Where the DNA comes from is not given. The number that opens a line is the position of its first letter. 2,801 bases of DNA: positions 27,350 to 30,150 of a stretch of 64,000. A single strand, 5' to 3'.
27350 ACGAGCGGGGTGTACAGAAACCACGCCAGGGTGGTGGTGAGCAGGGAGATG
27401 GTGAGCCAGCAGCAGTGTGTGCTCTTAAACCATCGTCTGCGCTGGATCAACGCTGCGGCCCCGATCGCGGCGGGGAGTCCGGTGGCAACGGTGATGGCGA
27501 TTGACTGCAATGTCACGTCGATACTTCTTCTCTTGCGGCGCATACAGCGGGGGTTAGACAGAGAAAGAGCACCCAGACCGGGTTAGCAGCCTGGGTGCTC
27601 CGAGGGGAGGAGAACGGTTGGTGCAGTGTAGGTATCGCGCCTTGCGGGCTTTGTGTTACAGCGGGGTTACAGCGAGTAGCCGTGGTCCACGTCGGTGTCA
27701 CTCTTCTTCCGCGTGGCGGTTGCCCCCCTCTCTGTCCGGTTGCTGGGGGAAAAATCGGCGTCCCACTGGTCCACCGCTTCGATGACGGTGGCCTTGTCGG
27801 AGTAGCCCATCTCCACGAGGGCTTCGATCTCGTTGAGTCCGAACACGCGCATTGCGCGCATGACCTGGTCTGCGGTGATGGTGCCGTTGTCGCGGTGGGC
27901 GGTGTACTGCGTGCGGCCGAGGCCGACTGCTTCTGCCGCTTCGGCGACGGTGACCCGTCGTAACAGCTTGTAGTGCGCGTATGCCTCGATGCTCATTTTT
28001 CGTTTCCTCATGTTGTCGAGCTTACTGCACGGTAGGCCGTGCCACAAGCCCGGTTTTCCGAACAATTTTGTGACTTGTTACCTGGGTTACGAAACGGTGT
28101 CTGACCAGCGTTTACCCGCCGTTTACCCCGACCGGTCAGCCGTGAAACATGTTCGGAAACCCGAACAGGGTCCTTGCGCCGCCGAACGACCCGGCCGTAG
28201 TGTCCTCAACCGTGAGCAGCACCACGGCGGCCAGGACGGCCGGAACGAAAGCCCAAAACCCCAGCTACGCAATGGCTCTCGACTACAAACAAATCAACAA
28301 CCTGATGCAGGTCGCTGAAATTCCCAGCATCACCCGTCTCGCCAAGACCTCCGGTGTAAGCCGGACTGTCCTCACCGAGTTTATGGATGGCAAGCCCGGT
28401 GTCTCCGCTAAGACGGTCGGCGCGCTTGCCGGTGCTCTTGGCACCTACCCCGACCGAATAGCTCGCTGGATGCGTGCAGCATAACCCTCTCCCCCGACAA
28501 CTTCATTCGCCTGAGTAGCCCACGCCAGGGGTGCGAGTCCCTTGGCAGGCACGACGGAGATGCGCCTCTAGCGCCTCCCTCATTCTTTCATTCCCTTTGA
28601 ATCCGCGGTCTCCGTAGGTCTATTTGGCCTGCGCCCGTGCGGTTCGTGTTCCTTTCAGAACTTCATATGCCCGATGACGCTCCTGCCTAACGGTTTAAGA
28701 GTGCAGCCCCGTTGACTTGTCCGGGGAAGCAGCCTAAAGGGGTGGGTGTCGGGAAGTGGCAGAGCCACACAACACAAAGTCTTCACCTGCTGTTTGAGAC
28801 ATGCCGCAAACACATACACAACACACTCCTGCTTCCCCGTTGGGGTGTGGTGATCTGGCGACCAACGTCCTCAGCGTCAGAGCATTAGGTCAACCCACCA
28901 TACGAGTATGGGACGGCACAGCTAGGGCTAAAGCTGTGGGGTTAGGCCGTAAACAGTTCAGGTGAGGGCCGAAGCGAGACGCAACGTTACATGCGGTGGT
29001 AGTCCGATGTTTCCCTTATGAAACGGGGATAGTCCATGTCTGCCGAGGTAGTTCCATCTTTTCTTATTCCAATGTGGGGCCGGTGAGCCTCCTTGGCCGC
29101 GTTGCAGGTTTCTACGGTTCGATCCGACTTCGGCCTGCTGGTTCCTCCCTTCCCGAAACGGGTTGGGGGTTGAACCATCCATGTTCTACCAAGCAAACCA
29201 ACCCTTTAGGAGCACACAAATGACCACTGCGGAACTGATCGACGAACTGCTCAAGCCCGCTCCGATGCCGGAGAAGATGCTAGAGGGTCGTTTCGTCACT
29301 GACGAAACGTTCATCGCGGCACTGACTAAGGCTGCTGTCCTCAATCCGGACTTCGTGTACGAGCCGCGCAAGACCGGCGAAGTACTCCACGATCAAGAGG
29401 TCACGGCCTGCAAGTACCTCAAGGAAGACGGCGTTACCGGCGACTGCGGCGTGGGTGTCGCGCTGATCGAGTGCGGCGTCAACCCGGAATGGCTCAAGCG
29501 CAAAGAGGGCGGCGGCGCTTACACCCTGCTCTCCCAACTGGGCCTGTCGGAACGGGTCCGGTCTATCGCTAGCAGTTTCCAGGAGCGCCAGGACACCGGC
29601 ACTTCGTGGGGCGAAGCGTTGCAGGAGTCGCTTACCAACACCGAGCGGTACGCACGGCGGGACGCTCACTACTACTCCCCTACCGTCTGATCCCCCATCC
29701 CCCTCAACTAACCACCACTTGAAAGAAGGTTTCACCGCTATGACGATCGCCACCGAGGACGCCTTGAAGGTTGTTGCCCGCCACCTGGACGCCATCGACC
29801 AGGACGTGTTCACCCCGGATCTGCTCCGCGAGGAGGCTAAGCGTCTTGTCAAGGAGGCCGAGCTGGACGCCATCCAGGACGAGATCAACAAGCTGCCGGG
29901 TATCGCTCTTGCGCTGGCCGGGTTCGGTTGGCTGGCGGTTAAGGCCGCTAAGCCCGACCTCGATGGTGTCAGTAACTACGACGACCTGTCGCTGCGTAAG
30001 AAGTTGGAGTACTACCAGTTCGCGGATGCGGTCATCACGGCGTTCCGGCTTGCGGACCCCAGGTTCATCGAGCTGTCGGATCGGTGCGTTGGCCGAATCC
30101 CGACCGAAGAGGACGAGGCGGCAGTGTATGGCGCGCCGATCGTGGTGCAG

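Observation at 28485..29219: About 735-nt noncoding region downstream of cro with CA-rich tracts and GC hairpins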

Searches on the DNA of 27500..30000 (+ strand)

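Call 3: search_rna_families(source=window, start=27500, end=30000, threshold=evalue, max_evalue=10, show_alignments=3)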
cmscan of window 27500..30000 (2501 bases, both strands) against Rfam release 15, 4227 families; matches with E-value up to 10: 3.
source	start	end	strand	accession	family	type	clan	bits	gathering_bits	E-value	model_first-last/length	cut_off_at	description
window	27990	28016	-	RF00119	C0299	Gene; sRNA;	-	17.3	40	5.1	12-38/79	no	C0299 RNA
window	28178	28240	-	RF01512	Afu_309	Gene; sRNA;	-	13.7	48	0.82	31-93/322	no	A. fumigatus sRNA Afu_309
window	29539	29602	+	RF02147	MEG8_3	Gene; lncRNA;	-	13.1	40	4.4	1-66/66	no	Maternally expressed 8 exon 3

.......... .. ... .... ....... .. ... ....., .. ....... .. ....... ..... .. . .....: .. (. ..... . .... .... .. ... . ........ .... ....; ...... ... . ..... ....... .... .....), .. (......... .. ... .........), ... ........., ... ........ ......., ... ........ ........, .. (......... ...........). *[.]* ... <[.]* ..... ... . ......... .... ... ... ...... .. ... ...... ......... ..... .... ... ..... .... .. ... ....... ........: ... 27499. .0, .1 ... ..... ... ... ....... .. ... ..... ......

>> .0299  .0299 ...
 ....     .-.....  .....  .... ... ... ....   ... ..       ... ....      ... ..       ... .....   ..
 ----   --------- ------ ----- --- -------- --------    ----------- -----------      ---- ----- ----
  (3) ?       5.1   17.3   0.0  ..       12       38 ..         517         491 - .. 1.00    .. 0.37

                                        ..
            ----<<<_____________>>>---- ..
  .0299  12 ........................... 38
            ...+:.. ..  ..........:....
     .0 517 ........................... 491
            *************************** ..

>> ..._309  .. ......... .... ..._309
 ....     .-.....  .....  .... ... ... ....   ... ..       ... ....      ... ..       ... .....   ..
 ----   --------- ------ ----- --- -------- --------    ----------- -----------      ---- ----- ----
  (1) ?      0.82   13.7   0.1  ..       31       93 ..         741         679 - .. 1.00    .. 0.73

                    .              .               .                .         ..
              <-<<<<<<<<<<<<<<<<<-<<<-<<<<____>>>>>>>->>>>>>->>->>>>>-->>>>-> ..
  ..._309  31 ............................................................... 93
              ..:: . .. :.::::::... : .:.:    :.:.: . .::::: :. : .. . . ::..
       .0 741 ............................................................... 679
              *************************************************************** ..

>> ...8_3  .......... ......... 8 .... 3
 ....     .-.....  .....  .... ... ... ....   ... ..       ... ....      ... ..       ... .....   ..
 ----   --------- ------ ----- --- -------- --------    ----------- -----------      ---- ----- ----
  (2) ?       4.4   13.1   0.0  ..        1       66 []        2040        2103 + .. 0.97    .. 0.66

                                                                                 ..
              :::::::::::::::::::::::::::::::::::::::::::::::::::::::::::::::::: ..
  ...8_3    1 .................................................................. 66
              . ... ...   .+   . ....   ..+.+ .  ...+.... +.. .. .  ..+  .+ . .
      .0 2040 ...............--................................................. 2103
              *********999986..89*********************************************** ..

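Call 5: search_dna_similar(query=window:28485-29219:+, collection=phages, mode=distant, max_rows=40)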
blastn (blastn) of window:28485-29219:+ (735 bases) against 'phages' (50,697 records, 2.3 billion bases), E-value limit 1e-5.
Records with a match: 14; places in all: 14; records where one place covers at least 80% of the query: 8.
Best place of each record, by identity: >=99% 2; 95-99% 6; 60-80% 6.
By first word of the organism name: Gordonia 14.
By host as written in the record: Gordonia terrae 3612 12; Gordonia Terrae CAG3 2.
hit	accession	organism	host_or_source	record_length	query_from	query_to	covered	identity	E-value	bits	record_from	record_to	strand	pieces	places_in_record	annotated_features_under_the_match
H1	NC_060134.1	Gordonia phage Octobien14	Gordonia terrae 3612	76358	1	735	100%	100.0%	0e+0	1326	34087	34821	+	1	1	45: hypothetical protein | 46: hypothetical protein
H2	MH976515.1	Gordonia phage Octobien14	Gordonia terrae 3612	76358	1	735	100%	100.0%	0e+0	1326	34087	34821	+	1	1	45: hypothetical protein | 46: hypothetical protein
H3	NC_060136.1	Gordonia phage Kudefre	Gordonia terrae 3612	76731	9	735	99%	95.6%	0e+0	1155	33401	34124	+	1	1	43: hypothetical protein | 44: hypothetical protein | 45: hypothetical protein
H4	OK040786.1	Gordonia phage Kudefre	Gordonia terrae 3612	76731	9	735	99%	95.6%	0e+0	1155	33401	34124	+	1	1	43: hypothetical protein | 44: hypothetical protein | 45: hypothetical protein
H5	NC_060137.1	Gordonia phage Syleon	Gordonia terrae 3612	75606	9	735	99%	95.2%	0e+0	1138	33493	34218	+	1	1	44: hypothetical protein | 45: hypothetical protein | 46: hypothetical protein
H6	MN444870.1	Gordonia phage Syleon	Gordonia terrae 3612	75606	9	735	99%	95.2%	0e+0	1138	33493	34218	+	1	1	44: hypothetical protein | 45: hypothetical protein | 46: hypothetical protein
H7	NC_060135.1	Gordonia Phage Sephiroth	Gordonia terrae 3612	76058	9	735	99%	95.2%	0e+0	1139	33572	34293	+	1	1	44: hypothetical protein | 45: hypothetical protein | 46: hypothetical protein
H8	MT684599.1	Gordonia Phage Sephiroth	Gordonia terrae 3612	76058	9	735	99%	95.2%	0e+0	1139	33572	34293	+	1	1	44: hypothetical protein | 45: hypothetical protein | 46: hypothetical protein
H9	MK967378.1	Gordonia phage Trax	Gordonia terrae 3612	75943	22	183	22%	70.6%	4e-10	73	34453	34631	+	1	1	none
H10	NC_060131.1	Gordonia phage Neville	Gordonia terrae 3612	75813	22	183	22%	70.6%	4e-10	73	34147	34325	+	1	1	43: hypothetical protein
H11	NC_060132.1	Gordonia phage Trax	Gordonia terrae 3612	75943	22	183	22%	70.6%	4e-10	73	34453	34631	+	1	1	none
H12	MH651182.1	Gordonia phage Neville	Gordonia terrae 3612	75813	22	183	22%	70.6%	4e-10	73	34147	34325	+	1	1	43: hypothetical protein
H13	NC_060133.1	Gordonia phage Rabbitrun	Gordonia Terrae CAG3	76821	22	183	22%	70.4%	2e-9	70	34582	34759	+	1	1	45: hypothetical protein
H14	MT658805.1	Gordonia phage Rabbitrun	Gordonia Terrae CAG3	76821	22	183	22%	70.4%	2e-9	70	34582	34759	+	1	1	45: hypothetical protein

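Call 6: get_annotated_region(hit=H1, flank=4000)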
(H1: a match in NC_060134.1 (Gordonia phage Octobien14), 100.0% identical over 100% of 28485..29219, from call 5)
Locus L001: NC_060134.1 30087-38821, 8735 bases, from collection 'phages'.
description: Gordonia phage Octobien14, complete genome.
organism: Gordonia phage Octobien14 (NCBI taxid 2483673)
taxonomy: Viruses; Duplodnaviria; Heunggongvirae; Uroviricota; Caudoviricetes; Deeyouvirinae; Octobienvirus; Octobienvirus octobien14
host: Gordonia terrae 3612; source: soil; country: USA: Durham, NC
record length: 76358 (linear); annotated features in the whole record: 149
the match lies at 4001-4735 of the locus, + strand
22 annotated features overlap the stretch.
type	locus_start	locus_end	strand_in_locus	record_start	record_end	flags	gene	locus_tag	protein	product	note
CDS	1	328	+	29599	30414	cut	36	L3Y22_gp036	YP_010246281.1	endolysin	-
CDS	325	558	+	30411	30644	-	37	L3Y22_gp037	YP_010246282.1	hypothetical protein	-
CDS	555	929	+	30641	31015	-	38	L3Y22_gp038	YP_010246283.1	hypothetical protein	-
CDS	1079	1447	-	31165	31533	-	39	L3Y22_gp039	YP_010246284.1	nucloid associated Lsr2-like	-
CDS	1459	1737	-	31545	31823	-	40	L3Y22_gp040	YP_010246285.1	hypothetical protein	-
CDS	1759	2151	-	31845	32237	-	41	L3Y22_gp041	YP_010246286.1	hypothetical protein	-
CDS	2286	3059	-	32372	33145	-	42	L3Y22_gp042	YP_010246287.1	membrane protein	-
CDS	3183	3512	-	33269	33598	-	43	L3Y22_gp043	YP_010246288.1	transcriptional repressor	-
CDS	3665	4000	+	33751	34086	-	44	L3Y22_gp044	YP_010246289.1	helix-turn-helix DNA binding domain protein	-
CDS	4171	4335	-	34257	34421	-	45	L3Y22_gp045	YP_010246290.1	hypothetical protein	-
CDS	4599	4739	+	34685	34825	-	46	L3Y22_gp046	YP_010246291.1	hypothetical protein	-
CDS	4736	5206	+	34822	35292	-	47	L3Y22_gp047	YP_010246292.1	hypothetical protein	-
CDS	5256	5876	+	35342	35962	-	48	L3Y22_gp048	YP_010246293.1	hypothetical protein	-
CDS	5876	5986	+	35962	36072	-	49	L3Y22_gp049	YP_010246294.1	hypothetical protein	-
CDS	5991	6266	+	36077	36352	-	50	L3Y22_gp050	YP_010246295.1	hypothetical protein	-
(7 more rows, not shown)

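Call 7: get_annotated_region(hit=H3, flank=3000)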
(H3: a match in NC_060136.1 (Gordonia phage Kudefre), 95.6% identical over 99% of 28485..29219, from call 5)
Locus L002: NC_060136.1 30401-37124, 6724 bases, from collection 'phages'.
description: Gordonia phage Kudefre, complete genome.
organism: Gordonia phage Kudefre (NCBI taxid 2885975)
taxonomy: Viruses; Duplodnaviria; Heunggongvirae; Uroviricota; Caudoviricetes; Deeyouvirinae; Octobienvirus; Octobienvirus kudefre
host: Gordonia terrae 3612; source: soil; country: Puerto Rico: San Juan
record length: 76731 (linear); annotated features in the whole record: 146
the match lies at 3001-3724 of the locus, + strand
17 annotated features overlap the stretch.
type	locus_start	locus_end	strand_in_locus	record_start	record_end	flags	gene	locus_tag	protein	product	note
CDS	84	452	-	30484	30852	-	37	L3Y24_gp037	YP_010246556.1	nucloid associated Lsr2-like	Lsr2-like DNA bridging protein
CDS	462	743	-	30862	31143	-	38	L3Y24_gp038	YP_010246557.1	membrane protein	-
CDS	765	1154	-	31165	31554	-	39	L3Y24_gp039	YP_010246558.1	hypothetical protein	-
CDS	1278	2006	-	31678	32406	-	40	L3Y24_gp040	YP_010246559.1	membrane protein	-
CDS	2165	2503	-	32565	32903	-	41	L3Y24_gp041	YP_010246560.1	transcriptional repressor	immunity repressor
CDS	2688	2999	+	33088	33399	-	42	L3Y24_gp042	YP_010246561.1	helix-turn-helix DNA binding domain protein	helix-turn-helix DNA binding domain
CDS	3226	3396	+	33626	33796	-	43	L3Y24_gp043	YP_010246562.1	hypothetical protein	-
CDS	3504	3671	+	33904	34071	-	44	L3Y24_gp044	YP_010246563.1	hypothetical protein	-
CDS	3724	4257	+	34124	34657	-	45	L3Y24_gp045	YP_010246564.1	hypothetical protein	-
CDS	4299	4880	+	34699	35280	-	46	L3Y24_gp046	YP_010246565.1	hypothetical protein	-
CDS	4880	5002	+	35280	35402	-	47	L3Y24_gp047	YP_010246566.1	hypothetical protein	-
CDS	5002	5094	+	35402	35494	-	48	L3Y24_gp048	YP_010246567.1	membrane protein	-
CDS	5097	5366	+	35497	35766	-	49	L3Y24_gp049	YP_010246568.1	hypothetical protein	-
CDS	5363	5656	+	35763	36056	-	50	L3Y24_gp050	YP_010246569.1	hypothetical protein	-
CDS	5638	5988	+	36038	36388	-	51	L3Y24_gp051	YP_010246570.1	hypothetical protein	-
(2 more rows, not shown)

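Call 8: get_annotated_region(hit=H9, flank=3000)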
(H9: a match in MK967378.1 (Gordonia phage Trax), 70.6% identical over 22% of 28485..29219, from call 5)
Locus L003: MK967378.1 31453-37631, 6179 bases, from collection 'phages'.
description: Gordonia phage Trax, complete genome.
organism: Gordonia phage Trax (NCBI taxid 2591121)
taxonomy: Viruses; Duplodnaviria; Heunggongvirae; Uroviricota; Caudoviricetes; Deeyouvirinae; Nevillevirus; Nevillevirus trax
host: Gordonia terrae 3612; source: soil; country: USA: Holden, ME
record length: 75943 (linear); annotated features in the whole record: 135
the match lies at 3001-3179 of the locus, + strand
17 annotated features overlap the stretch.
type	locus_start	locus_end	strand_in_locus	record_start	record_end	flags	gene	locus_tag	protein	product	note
CDS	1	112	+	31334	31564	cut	36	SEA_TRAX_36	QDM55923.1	hypothetical protein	-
CDS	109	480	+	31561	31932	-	37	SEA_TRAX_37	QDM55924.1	hypothetical protein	-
CDS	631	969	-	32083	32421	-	38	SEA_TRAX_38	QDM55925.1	Lsr2-like DNA bridging protein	-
CDS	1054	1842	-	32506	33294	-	39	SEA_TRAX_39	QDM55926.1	membrane protein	-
CDS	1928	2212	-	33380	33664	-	40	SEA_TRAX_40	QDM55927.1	immunity repressor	-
CDS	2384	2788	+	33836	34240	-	41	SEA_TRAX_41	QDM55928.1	Cro protein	Cro (control of repressor's operator); Cro (control of repressor's operator)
CDS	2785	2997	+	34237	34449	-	42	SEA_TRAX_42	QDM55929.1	excise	-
CDS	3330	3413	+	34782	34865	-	43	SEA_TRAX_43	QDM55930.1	hypothetical protein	-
CDS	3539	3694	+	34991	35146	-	44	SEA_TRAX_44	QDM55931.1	hypothetical protein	-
CDS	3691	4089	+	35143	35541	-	45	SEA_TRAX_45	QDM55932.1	hypothetical protein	-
CDS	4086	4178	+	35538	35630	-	46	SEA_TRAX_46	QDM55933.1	hypothetical protein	-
CDS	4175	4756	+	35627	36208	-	47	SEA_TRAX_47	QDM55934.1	phosphoribosyltransferase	phosphoribosyl transferase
CDS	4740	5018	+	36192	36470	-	48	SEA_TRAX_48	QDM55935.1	hypothetical protein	-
CDS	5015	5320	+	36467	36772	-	49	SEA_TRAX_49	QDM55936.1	hypothetical protein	-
CDS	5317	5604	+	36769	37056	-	50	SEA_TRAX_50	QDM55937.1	hypothetical protein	-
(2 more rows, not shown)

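Call 9: get_annotated_region(hit=H5, flank=3000)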
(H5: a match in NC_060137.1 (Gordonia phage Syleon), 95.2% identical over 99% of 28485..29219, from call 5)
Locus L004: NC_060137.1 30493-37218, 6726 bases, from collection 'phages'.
description: Gordonia phage Syleon, complete genome.
organism: Gordonia phage Syleon (NCBI taxid 2653718)
taxonomy: Viruses; Duplodnaviria; Heunggongvirae; Uroviricota; Caudoviricetes; Deeyouvirinae; Octobienvirus; Octobienvirus syleon
host: Gordonia terrae 3612; source: soil; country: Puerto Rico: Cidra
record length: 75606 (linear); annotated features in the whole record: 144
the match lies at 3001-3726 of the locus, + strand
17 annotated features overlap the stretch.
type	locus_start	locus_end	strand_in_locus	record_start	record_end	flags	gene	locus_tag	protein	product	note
CDS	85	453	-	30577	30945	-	38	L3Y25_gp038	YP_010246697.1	nucloid associated Lsr2-like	Lsr2-like DNA bridging protein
CDS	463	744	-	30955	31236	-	39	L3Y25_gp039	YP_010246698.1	membrane protein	-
CDS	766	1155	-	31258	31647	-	40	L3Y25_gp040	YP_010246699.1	hypothetical protein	-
CDS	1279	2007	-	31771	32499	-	41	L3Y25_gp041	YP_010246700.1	membrane protein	-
CDS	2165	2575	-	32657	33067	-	42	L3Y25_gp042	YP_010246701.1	transcriptional repressor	immunity repressor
CDS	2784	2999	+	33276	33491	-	43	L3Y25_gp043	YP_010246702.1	helix-turn-helix DNA binding domain protein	helix-turn-helix DNA binding domain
CDS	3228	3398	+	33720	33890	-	44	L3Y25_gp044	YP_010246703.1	hypothetical protein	-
CDS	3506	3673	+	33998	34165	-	45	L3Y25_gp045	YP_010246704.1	hypothetical protein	-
CDS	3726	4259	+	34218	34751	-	46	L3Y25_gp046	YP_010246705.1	hypothetical protein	-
CDS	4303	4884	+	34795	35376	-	47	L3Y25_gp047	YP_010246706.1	hypothetical protein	-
CDS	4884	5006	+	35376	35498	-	48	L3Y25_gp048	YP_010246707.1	hypothetical protein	-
CDS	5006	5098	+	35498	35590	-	49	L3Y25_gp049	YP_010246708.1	hypothetical protein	-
CDS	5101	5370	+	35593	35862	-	50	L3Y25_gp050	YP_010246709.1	hypothetical protein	-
CDS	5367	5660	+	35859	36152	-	51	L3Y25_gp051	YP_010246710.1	hypothetical protein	-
CDS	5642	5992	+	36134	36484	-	52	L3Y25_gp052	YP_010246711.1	hypothetical protein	-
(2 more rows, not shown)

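Call 10: get_annotated_region(hit=H7, flank=3000)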
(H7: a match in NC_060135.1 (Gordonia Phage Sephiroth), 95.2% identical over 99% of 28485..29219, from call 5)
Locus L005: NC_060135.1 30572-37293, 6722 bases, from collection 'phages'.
description: Gordonia Phage Sephiroth, complete genome.
organism: Gordonia Phage Sephiroth (NCBI taxid 2767553)
taxonomy: Viruses; Duplodnaviria; Heunggongvirae; Uroviricota; Caudoviricetes; Deeyouvirinae; Octobienvirus; Octobienvirus sephiroth
host: Gordonia terrae 3612; source: soil; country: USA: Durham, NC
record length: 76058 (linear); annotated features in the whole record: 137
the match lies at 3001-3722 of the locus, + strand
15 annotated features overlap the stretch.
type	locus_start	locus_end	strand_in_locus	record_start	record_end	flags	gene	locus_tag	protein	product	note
CDS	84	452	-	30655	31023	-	38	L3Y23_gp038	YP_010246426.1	nucloid associated Lsr2-like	-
CDS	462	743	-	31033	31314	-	39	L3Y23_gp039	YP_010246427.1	membrane protein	-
CDS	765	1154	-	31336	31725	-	40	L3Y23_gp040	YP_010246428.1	hypothetical protein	-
CDS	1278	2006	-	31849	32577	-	41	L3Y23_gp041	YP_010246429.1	membrane protein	-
CDS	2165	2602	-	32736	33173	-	42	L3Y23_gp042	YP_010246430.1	transcriptional repressor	-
CDS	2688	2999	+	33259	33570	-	43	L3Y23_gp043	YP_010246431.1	helix-turn-helix DNA binding domain protein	-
CDS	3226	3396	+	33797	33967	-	44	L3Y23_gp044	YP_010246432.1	hypothetical protein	-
CDS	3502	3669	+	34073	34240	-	45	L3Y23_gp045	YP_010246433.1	hypothetical protein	-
CDS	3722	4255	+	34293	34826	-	46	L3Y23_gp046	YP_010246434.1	hypothetical protein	-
CDS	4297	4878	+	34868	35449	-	47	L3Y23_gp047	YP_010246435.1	hypothetical protein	-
CDS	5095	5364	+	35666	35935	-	48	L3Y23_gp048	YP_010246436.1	hypothetical protein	-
CDS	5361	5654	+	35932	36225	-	49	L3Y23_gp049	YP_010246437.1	hypothetical protein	-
CDS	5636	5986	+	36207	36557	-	50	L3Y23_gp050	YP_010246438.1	hypothetical protein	-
CDS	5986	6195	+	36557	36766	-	51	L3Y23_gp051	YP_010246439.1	hypothetical protein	-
CDS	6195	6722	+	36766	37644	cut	52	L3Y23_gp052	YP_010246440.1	band-7-like membrane protein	-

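Call 11: get_annotated_region(hit=H10, flank=3000)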
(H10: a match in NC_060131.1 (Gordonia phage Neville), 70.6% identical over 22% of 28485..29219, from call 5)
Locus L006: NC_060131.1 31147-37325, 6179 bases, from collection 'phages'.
description: Gordonia phage Neville, complete genome.
organism: Gordonia phage Neville (NCBI taxid 2301693)
taxonomy: Viruses; Duplodnaviria; Heunggongvirae; Uroviricota; Caudoviricetes; Deeyouvirinae; Nevillevirus; Nevillevirus neville
host: Gordonia terrae 3612; source: soil; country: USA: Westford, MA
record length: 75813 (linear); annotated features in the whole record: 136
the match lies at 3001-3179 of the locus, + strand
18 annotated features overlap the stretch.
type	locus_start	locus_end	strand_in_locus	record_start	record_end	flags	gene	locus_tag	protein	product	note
CDS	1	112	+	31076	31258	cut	36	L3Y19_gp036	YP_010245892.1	hypothetical protein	holin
CDS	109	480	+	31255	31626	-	37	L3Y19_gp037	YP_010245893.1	membrane protein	-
CDS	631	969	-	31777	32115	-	38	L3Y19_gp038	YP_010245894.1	nucloid associated Lsr2-like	Lsr2-like DNA bridging protein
CDS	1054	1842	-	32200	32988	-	39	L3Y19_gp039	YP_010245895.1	membrane protein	-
CDS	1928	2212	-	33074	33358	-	40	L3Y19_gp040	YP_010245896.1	immunity repressor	-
CDS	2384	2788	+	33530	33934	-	41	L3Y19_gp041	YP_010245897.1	Cro protein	Cro (control of repressor's operator); Cro (control of repressor's operator)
CDS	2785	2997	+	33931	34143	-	42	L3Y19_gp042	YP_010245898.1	excise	-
CDS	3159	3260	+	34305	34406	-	43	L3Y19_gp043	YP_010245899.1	hypothetical protein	-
CDS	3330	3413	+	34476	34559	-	44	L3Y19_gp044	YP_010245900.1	hypothetical protein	-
CDS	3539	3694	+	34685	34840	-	45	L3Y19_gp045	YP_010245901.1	hypothetical protein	-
CDS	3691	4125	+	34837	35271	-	46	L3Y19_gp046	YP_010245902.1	hypothetical protein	-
CDS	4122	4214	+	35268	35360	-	47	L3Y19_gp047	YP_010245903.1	membrane protein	-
CDS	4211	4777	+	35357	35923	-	48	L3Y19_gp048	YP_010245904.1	phosphoribosyl transferase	-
CDS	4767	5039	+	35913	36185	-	49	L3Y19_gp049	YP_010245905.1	hypothetical protein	-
CDS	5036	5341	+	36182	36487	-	50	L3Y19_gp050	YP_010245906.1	hypothetical protein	-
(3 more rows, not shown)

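Call 12: get_annotated_region(hit=H13, flank=3000)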
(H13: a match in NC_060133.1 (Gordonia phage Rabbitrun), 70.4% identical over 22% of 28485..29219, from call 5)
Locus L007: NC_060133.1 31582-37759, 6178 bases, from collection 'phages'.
description: Gordonia phage Rabbitrun, complete genome.
organism: Gordonia phage Rabbitrun (NCBI taxid 2762280)
taxonomy: Viruses; Duplodnaviria; Heunggongvirae; Uroviricota; Caudoviricetes; Deeyouvirinae; Nevillevirus; Nevillevirus rabbitrun
host: Gordonia Terrae CAG3; source: soil; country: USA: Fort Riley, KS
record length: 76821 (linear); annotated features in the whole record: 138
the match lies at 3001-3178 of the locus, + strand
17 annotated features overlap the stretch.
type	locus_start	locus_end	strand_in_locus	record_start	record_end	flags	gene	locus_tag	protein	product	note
CDS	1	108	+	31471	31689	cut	38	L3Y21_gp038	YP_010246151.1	holin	-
CDS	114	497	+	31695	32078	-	39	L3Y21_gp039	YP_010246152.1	hypothetical protein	-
CDS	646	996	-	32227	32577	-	40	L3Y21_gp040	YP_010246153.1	nucloid associated Lsr2-like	-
CDS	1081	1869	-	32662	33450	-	41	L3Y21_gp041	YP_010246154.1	membrane protein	-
CDS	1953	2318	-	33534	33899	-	42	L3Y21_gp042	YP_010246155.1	immunity repressor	-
CDS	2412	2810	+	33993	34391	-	43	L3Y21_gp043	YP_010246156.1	Cro protein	Cro (control of repressor's operator)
CDS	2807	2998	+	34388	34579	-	44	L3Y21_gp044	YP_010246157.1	excise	-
CDS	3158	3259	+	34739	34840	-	45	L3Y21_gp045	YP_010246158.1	hypothetical protein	-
CDS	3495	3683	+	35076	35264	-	46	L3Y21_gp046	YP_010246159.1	hypothetical protein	-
CDS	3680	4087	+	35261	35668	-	47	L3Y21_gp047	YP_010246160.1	hypothetical protein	-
CDS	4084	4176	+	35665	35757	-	48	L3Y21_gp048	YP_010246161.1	hypothetical protein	-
CDS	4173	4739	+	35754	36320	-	49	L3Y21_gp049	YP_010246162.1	phosphoribosyl transferase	-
CDS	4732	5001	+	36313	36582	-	50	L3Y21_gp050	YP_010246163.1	hypothetical protein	-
CDS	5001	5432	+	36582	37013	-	51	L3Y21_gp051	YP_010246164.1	hypothetical protein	-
CDS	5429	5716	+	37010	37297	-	52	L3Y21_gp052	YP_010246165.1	hypothetical protein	-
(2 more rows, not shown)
